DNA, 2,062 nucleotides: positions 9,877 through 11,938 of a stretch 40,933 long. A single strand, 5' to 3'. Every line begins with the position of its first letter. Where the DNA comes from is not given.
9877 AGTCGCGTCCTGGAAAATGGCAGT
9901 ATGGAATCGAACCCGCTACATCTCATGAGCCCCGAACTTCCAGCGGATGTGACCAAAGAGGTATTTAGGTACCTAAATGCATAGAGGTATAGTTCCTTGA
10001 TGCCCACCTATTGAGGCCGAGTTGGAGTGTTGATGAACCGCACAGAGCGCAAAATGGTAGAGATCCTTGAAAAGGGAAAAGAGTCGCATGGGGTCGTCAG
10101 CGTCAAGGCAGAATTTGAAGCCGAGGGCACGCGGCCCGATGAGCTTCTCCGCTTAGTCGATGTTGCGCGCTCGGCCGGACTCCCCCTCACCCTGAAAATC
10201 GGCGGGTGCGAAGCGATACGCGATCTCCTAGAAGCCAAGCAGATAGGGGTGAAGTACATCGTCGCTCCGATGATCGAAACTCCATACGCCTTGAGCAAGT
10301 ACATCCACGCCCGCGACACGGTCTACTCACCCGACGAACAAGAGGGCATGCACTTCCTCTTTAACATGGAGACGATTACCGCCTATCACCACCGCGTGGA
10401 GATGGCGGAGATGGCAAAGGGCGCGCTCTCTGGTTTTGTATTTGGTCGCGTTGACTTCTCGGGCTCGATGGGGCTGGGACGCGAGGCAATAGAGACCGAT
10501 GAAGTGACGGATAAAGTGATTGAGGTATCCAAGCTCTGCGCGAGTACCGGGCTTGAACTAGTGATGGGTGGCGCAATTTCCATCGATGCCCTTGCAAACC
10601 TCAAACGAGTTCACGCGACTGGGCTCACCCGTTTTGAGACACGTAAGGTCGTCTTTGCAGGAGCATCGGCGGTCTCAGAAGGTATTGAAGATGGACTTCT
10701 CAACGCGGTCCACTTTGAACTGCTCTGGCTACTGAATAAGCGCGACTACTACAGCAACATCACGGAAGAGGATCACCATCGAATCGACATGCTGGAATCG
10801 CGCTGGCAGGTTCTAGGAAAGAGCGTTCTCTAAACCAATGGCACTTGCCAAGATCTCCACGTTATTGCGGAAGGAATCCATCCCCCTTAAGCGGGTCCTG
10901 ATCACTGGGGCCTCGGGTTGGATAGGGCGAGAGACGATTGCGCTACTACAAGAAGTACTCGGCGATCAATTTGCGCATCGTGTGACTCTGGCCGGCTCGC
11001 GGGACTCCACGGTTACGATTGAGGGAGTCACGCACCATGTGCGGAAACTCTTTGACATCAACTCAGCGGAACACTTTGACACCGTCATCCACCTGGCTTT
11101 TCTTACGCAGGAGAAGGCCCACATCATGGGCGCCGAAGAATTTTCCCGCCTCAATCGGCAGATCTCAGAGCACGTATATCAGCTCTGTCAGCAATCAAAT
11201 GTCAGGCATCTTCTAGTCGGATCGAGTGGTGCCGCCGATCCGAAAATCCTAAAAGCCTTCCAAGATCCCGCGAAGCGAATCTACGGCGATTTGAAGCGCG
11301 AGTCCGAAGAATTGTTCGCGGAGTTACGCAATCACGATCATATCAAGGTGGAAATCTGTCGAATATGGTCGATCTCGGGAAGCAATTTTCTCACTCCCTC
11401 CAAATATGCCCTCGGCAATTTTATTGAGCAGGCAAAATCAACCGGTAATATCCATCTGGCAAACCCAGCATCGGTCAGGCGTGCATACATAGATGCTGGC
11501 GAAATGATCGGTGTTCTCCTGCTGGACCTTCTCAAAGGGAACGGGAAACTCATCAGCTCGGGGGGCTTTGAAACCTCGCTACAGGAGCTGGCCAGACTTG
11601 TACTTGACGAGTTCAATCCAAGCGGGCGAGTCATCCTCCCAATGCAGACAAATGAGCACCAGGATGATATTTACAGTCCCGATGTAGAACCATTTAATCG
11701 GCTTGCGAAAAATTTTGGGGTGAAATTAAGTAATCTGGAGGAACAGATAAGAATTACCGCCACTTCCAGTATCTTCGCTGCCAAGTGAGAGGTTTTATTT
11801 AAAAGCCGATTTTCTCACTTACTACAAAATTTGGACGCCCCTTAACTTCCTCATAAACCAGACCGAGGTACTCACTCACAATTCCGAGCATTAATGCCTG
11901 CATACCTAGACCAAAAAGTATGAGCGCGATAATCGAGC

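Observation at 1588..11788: Yersiniose-type branched 3,6-dideoxyhexose pathway core in an actinobacterial envelope locus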

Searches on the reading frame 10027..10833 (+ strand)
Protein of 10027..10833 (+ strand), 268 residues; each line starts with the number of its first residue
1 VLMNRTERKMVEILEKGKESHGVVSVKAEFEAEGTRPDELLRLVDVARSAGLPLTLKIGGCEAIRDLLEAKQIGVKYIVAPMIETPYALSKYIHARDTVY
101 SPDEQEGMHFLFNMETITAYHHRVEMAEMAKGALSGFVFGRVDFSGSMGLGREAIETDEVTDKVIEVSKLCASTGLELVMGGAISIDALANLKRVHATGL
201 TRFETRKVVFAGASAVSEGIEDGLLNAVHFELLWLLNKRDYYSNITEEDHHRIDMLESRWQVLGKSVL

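Call 5: search_protein_families(library=pfam, proteins=[window:10027-10833:+])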
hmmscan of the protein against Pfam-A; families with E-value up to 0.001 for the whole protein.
window:10027-10833:+ (268 aa): 1 family
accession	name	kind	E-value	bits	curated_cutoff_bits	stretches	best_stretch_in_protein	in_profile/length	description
PF03328.21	HpcH_HpaI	-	0.00064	19.5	25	1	65-175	75-184/221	HpcH/HpaI aldolase/citrate lyase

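Call 6: search_protein_families(library=ncbifam, proteins=[window:10027-10833:+])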
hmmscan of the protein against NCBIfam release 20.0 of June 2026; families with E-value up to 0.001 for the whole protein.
window:10027-10833:+ (268 aa): 0 families

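Call 28: find_homologous_proteins(query=window:10027-10833:+, max_evalue=0.00001)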
Query window:10027-10833:+ (268 aa): 7205 proteins with E <= 0.00001 among 8000 candidates; the best 120 are listed.
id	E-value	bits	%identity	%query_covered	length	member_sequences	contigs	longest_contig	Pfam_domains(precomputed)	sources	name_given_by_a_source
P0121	3.5e-157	540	92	99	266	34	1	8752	-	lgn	-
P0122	3.9e-146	503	86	99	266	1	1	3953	PF03328.21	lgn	-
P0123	4.3e-146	503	90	97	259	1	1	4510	-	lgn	-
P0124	2.7e-145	501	90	97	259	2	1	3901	-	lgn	-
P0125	2.4e-144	498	87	99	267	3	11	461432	PF03328.21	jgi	jgi:hypothetical protein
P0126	2.9e-143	494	85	99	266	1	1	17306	-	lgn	-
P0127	5.6e-143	493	85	99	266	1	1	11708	PF03328.21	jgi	jgi:hypothetical protein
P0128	4.2e-141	487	86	99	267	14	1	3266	-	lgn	-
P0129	6.9e-137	473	83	99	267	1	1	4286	PF03328.21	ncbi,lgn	-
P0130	3.4e-128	445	76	99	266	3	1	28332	PF03328.21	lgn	-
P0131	4.6e-126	438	75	99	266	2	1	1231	PF03328.21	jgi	jgi:hypothetical protein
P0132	2.4e-125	435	76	99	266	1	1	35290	PF03328.21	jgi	jgi:hypothetical protein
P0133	3.7e-125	435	75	99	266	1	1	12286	PF03328.21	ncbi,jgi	jgi:hypothetical protein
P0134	5.9e-125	434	76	99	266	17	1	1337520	PF03328.21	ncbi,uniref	ncbi:aldolase/citrate lyase family protein [Candidatus Planktophila dulcis]|uniref:aldolase/citrate 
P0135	8.4e-125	434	75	99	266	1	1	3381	PF03328.21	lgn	-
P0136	1.2e-124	433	76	99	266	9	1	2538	PF03328.21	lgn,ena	-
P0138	1.7e-124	433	75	99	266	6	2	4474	PF03328.21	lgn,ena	-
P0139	2.3e-124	432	75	99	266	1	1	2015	PF03328.21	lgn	-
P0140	4.0e-124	431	75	99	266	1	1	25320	PF03328.21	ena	-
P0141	6.3e-124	431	75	99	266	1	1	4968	PF03328.21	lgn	-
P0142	1.4e-123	430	74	99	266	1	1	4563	PF03328.21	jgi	jgi:hypothetical protein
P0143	1.5e-123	429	74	99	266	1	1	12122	PF03328.21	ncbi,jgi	jgi:hypothetical protein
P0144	1.8e-123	429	75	99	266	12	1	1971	PF03328.21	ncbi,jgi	jgi:hypothetical protein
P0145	2.4e-123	429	73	99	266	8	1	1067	PF03328.21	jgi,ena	jgi:hypothetical protein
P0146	3.4e-123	428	75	99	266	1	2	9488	PF03328.21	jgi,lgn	jgi:hypothetical protein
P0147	3.6e-123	428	76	99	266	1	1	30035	PF03328.21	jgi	jgi:hypothetical protein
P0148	7.3e-123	427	75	99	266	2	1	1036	PF03328.21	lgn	-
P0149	8.8e-123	427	75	99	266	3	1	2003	PF03328.21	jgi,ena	-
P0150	1.1e-122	427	74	99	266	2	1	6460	PF03328.21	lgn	-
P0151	3.1e-122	425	74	99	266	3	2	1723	PF03328.21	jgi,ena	jgi:hypothetical protein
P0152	4.5e-122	425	75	99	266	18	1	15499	PF03328.21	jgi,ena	jgi:hypothetical protein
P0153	4.7e-122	425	76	97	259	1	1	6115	PF03328.21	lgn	-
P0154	6.3e-122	424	74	99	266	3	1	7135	PF03328.21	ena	-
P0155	8.3e-122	424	74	99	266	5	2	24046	PF03328.21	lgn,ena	-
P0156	1.0e-121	423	74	99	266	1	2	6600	PF03328.21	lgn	-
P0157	1.4e-121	423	74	99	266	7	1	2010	PF03328.21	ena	-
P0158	1.0e-120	420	73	99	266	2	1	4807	PF03328.21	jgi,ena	-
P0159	1.0e-120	420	72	99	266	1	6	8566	PF03328.21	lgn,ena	-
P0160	1.3e-120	420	73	99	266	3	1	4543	PF03328.21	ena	-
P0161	1.7e-120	419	73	99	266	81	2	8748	PF03328.21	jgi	-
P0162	1.9e-120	419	73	99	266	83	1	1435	PF03328.21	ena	-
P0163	2.7e-120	419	72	99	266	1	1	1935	PF03328.21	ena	-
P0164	2.7e-120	419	73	99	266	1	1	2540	PF03328.21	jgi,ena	-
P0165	3.5e-120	418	72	99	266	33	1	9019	PF03328.21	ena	-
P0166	4.7e-120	418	74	99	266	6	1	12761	PF03328.21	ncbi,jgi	jgi:hypothetical protein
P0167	4.9e-120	418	72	99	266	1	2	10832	PF03328.21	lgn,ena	-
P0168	5.0e-120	418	73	99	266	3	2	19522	PF03328.21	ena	-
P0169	7.2e-120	417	73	99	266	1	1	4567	PF03328.21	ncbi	-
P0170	1.5e-119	416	73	99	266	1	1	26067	PF03328.21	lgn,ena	-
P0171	1.7e-119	416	73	99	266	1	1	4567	PF03328.21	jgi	jgi:hypothetical protein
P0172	3.9e-119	415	72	99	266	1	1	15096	PF03328.21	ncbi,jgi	jgi:hypothetical protein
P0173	7.4e-119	414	75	97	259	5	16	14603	PF03328.21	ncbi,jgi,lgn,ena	jgi:hypothetical protein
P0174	7.8e-119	414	72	99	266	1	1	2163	PF03328.21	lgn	-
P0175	1.2e-118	413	71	99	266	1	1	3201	PF03328.21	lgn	-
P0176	2.7e-118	412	71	99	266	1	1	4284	PF03328.21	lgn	-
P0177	4.1e-118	412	72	99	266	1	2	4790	PF03328.21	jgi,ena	jgi:hypothetical protein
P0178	5.5e-118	411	72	99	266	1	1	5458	PF03328.21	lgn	-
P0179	5.8e-118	411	72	99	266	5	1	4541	PF03328.21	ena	-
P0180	9.3e-118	410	72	99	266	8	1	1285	PF03328.21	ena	-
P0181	1.1e-117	410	72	99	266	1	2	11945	PF03328.21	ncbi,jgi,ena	jgi:hypothetical protein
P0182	1.2e-117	410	71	99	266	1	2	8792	PF03328.21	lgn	-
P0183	1.5e-117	410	71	99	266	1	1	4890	PF03328.21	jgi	-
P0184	1.5e-117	410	71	99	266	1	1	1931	PF03328.21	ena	-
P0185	1.6e-117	410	71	99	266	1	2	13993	PF03328.21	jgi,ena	jgi:hypothetical protein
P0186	3.0e-117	409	71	99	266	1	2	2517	PF03328.21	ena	-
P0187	3.2e-117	409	71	99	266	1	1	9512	PF03328.21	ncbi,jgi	jgi:hypothetical protein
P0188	3.5e-117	409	69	99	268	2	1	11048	PF03328.21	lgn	-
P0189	7.6e-117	407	71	99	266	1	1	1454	PF03328.21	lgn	-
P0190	8.5e-117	407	74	97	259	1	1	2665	PF03328.21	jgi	jgi:hypothetical protein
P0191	3.0e-116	406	71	99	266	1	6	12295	PF03328.21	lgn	-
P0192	1.1e-115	404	72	99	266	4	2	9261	PF03328.21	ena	-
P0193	3.0e-115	402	71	99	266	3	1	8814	PF03328.21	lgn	-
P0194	3.9e-115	402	72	97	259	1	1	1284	PF03328.21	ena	-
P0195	1.1e-114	400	70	99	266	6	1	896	PF03328.21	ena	-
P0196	1.3e-114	400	70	99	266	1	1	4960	PF03328.21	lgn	-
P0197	1.4e-114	400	72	99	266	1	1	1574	PF03328.21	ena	-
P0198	4.7e-114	398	70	99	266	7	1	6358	PF03328.21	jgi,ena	-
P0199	5.3e-114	398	71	99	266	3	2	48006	PF03328.21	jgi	jgi:hypothetical protein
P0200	6.7e-114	398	70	99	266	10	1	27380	PF03328.21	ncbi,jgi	jgi:hypothetical protein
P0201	7.8e-114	398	70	99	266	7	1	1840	PF03328.21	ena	-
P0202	7.8e-114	398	68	99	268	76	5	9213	PF03328.21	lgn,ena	-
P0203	2.1e-113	396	68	99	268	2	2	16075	PF03328.21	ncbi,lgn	-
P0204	2.5e-113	396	72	97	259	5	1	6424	PF03328.21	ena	-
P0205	1.3e-112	394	67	99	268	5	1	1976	PF03328.21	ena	-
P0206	1.3e-112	394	66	99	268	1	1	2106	PF03328.21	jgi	jgi:hypothetical protein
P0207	1.6e-112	393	70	99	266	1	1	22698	PF03328.21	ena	-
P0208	1.8e-112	393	66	99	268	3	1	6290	PF03328.21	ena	-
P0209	2.2e-112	393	69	99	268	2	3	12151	PF03328.21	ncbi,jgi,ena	jgi:hypothetical protein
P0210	2.4e-112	393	69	99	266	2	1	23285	PF03328.21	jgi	jgi:hypothetical protein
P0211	5.2e-112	392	67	99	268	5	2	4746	PF03328.21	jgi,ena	jgi:hypothetical protein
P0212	9.5e-112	391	69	97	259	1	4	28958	PF03328.21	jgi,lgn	-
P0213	1.2e-111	391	70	99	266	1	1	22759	PF03328.21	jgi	-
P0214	1.2e-111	390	70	99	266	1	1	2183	PF03328.21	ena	-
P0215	1.3e-111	390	68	97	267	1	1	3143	PF03328.21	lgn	-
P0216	1.4e-111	390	68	99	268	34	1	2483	PF03328.21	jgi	jgi:hypothetical protein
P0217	2.6e-111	389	68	99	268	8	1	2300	PF03328.21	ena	-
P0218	3.7e-111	389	69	97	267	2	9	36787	PF03328.21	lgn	-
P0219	5.5e-111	388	67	99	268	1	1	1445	PF03328.21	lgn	-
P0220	1.5e-110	387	68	99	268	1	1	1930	PF03328.21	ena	-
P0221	1.6e-110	387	67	99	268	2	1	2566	PF03328.21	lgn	-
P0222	2.1e-110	386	67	99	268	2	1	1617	PF03328.21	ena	-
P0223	3.5e-110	386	68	99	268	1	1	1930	PF03328.21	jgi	-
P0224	3.8e-110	386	68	99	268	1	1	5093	PF03328.21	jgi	-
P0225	4.3e-110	385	67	99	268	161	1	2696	PF03328.21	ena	-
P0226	9.1e-110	384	66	99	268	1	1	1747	PF03328.21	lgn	-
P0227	1.0e-109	384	67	99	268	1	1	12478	PF03328.21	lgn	-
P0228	1.1e-109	384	66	97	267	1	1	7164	PF03328.21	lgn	-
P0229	1.2e-109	384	67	99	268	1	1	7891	PF03328.21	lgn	-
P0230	1.3e-109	384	65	99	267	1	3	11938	PF03328.21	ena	-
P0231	1.5e-109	384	67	99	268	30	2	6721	PF03328.21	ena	-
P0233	4.1e-109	382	66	99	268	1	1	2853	PF03328.21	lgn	-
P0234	4.6e-109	382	66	99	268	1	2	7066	PF03328.21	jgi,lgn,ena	-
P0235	4.8e-109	382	67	99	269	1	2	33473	PF03328.21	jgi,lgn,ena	-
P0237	5.1e-109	382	68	97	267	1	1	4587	PF03328.21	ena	-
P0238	6.6e-109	381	68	97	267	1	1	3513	PF03328.21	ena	-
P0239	7.2e-109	381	66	99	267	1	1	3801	PF03328.21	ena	-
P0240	8.2e-109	381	66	99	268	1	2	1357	PF03328.21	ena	-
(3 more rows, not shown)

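Call 30: find_related_loci(query=A1, collection=genome_contigs, flank=10000)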
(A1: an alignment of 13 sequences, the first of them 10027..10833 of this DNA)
Query A1 (268 aa) in genome_contigs; peptide patterns used: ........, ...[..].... (x = any residue, [..] = any of these).
599 stretches matched a pattern (row limit reached: there are more); 539 encode a relative of the query (tblastn E <= 1e-3); the best 80 are kept; 80 distinct loci.
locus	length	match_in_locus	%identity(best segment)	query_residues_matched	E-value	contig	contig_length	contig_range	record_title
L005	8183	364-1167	93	1-268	1e-167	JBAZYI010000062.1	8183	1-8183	MAG: Candidatus Nanopelagicaceae bacterium isolate SO_2017_GW1_77 NODE_32871_length_8183_cov_2.337140_OW334_2017, whole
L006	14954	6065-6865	85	3-268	4e-152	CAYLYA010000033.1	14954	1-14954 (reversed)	MAG TPA_asm: uncultured Bifidobacterium sp. isolate SRP302447_co1_279 genome assembly, contig: NODE_10603_length_14954_c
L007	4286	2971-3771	83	3-268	7e-150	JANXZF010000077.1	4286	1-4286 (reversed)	MAG: Actinomycetes bacterium isolate GL140_4_metabat_259_sub GL140_4_k141_2012082, whole genome shotgun sequence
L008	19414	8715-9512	71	3-268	2e-124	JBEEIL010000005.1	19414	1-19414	MAG: Actinomycetota bacterium isolate blueriver_2019_sw_WHONDRS-S19S_0024_B_bin.27 scaffold_1220680, whole genome shotgu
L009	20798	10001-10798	64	3-266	8e-116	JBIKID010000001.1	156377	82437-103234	MAG: Ilumatobacteraceae bacterium isolate ME2014-05-29_3300042867_group5_bin164 Rohwer_bin93_scaffold_17_c1, whole genom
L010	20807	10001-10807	66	3-267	6e-113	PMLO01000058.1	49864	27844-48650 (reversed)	MAG: Propionibacteriaceae bacterium isolate fen_668 73.20120600_E1D.105_contig_140, whole genome shotgun sequence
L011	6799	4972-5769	64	3-266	4e-112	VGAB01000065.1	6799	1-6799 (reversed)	MAG: Actinomycetota bacterium isolate M_surface_7_m2_239 M_surface_7_m2_239_Ga0194118_10013497, whole genome shotgun seq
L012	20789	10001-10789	66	3-263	7e-112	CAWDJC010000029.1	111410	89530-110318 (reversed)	MAG: uncultured Actinomycetota bacterium isolate MFD06435.bin.1.50 genome assembly, contig: contig_71019, whole genome s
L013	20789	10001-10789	65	3-263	3e-111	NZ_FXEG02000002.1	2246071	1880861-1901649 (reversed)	Mycobacterium ahvazicum strain AFP003, whole genome shotgun sequence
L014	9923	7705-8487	64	3-263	3e-111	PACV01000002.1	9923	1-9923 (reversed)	MAG: Flavobacteriaceae bacterium isolate NAT163 MHASMcontig_197417, whole genome shotgun sequence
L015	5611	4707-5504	64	3-266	6e-111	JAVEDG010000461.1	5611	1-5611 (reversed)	MAG: Actinomycetota bacterium isolate BP_171 scaffold_3271233, whole genome shotgun sequence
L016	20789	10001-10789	66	3-263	3e-110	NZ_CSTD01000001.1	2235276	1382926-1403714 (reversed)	Mycobacterium bohemicum DSM 44277, whole genome shotgun sequence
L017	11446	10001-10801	64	3-267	4e-110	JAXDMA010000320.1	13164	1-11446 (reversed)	MAG: Vulcanimicrobiota bacterium isolate BP_630 scaffold_2398302, whole genome shotgun sequence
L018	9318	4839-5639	62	2-266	3e-110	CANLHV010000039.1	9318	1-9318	MAG: Acidimicrobiaceae bacterium isolate ZE-13oct10-192 genome assembly, contig: ZE-13oct10-C6934, whole genome shotgun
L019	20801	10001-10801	65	3-267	8e-110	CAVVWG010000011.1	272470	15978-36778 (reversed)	MAG: uncultured Thermoleophilia bacterium isolate MFD08462.bin.2.40 genome assembly, contig: contig_3196, whole genome s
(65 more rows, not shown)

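Call 57: predict_structure(alignment_id=A1)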
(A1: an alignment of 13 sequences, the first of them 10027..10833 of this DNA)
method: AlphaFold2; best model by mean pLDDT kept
length: 268 residues; sequences in the alignment: 13
mean_pLDDT: 91.5   pTM: 0.90
mean pLDDT of the five models: 91.5, 90.0, 89.8, 89.7, 89.5
residues with pLDDT >= 90: 200; 70-90: 58; 50-70: 9; < 50: 1
segments of 3 or more residues with pLDDT < 50: none
pLDDT, mean of each block of 10 residues (from residue 1): 87 97 92 65 93 89 85 93 92 95 95 95 98 95 94 92 98 97 92 97 96 95 95 90 81 89 79
secondary structure, 60 per line:
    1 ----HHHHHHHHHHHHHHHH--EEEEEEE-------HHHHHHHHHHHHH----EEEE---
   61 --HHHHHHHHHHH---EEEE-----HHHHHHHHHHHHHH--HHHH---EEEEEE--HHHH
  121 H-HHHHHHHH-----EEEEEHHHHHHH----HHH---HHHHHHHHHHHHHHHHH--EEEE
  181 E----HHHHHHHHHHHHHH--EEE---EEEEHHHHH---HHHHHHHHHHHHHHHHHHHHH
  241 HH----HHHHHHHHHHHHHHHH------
elements in order: H5-20 E23-29 H37-49 E54-57 H63-73 E77-80 H86-99 H102-105 E109-114 H117-121 H123-130 E136-140 H141-147 H158-174 E177-181 H186-199 E202-204 E208-211 H212-216 H220-242 H247-262

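Call 60: fold_search(model_id=the predicted structure, library=pdb)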
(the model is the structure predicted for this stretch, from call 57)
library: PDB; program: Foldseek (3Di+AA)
matches with E <= 10: 1780; with E <= 0.001: 93
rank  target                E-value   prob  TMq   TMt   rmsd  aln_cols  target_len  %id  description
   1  4b5w_F                8.2e-08  1.00  0.56  0.58   4.2       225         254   13  Crystal structures of divalent metal dependent pyruvate aldolase R70A mutant, HpaI, in complex with pyruvate (released 2012-08-29)
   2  4b5w_E                9.7e-08  1.00  0.54  0.57   3.9       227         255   14  Crystal structures of divalent metal dependent pyruvate aldolase R70A mutant, HpaI, in complex with pyruvate (released 2012-08-29)
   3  4b5w_B                9.7e-08  1.00  0.53  0.56   4.9       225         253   14  Crystal structures of divalent metal dependent pyruvate aldolase R70A mutant, HpaI, in complex with pyruvate (released 2012-08-29)
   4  4b5w_C                1.0e-07  1.00  0.54  0.58   4.4       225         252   14  Crystal structures of divalent metal dependent pyruvate aldolase R70A mutant, HpaI, in complex with pyruvate (released 2012-08-29)
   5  4b5w_A                1.1e-07  1.00  0.55  0.57   4.3       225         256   15  Crystal structures of divalent metal dependent pyruvate aldolase R70A mutant, HpaI, in complex with pyruvate (released 2012-08-29)
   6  2v5k_A                2.0e-07  1.00  0.52  0.54   7.3       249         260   13  Class II aldolase HpcH - magnesium - oxamate complex (released 2007-10-02)
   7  4b5x_B                2.1e-07  1.00  0.54  0.56   4.5       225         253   15  Crystal structures of divalent metal dependent pyruvate aldolase (HpaI), mutant D42A (released 2012-08-29)
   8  4b5x_A                2.2e-07  1.00  0.55  0.59   4.5       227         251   14  Crystal structures of divalent metal dependent pyruvate aldolase (HpaI), mutant D42A (released 2012-08-29)
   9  2v5j_B                3.3e-07  1.00  0.52  0.54   7.2       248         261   13  Apo Class II aldolase HpcH (released 2007-10-02)
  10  4b5s_A                3.9e-07  1.00  0.55  0.58   4.3       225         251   13  Crystal structures of divalent metal dependent pyruvate aldolase, HpaI, in complex with pyruvate (released 2012-08-29)
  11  7et9_A                4.9e-07  1.00  0.55  0.58   7.1       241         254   12  Crystal structure of AbHpaI-Zn-pyruvate complex, Class II aldolase, HpaI from Acinetobacter baumannii (released 2021-11-03)
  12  4tv6                  5.5e-07  1.00  0.54  0.64   3.9       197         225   16  Crystal Structure of Citrate Synthase Variant SbnG E151Q (released 2014-10-29)
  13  4l9y_F                5.9e-07  1.00  0.55  0.49  17.4       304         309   14  Crystal Structure of Rhodobacter sphaeroides malyl-CoA lyase in complex with magnesium, glyoxylate, and propionyl-CoA (released 2013-12-04)
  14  2v5j_A                8.2e-07  1.00  0.57  0.57   4.1       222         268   14  Apo Class II aldolase HpcH (released 2007-10-02)
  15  6kkh_C                1.0e-06  1.00  0.56  0.45  16.6       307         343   13  Crystal structure of the oxalate bound malyl-CoA lyase from Roseiflexus castenholzii (released 2019-09-04)
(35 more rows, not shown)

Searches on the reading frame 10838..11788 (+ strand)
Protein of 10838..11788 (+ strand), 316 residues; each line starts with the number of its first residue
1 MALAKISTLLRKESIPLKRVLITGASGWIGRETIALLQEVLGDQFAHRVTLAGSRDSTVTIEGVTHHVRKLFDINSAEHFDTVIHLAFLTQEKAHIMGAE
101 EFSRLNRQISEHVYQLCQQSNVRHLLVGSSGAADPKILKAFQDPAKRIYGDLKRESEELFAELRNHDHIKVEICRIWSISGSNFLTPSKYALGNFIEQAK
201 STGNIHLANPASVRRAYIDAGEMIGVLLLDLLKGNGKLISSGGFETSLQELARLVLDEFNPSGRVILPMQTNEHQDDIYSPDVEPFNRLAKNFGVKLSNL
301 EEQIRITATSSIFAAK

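Call 5: search_protein_families(library=pfam, proteins=[window:10838-11788:+])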
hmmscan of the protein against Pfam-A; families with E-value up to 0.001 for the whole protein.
window:10838-11788:+ (316 aa): 2 families
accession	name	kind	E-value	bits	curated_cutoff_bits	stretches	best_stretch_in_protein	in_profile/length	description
PF01370.27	Epimerase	-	7.3e-13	48.9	20.9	1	20-230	1-224/240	NAD dependent epimerase/dehydratase family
PF04321.23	RmlD_sub_bind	-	0.00018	21.1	27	1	19-276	2-248/287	RmlD substrate binding domain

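Call 6: search_protein_families(library=ncbifam, proteins=[window:10838-11788:+])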
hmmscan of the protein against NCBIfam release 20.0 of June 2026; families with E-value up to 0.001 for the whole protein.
window:10838-11788:+ (316 aa): 3 families
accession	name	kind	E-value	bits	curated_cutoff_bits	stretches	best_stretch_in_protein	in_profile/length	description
NF047837.1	UDPAcbARedWbcJ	equivalog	1.4e-05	24.2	500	1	19-231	2-186/372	UDP-2-acetamido-2,6-beta-L-arabino-hexul-4-ose reductase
TIGR01179.1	galE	equivalog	1.6e-05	23.9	262.3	1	19-182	1-179/332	UDP-glucose 4-epimerase GalE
NF042423.1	oxyalk_red_Shew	equivalog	0.00017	20.8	580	1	17-130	8-118/331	2-alkyl-3-oxoalkanoate reductase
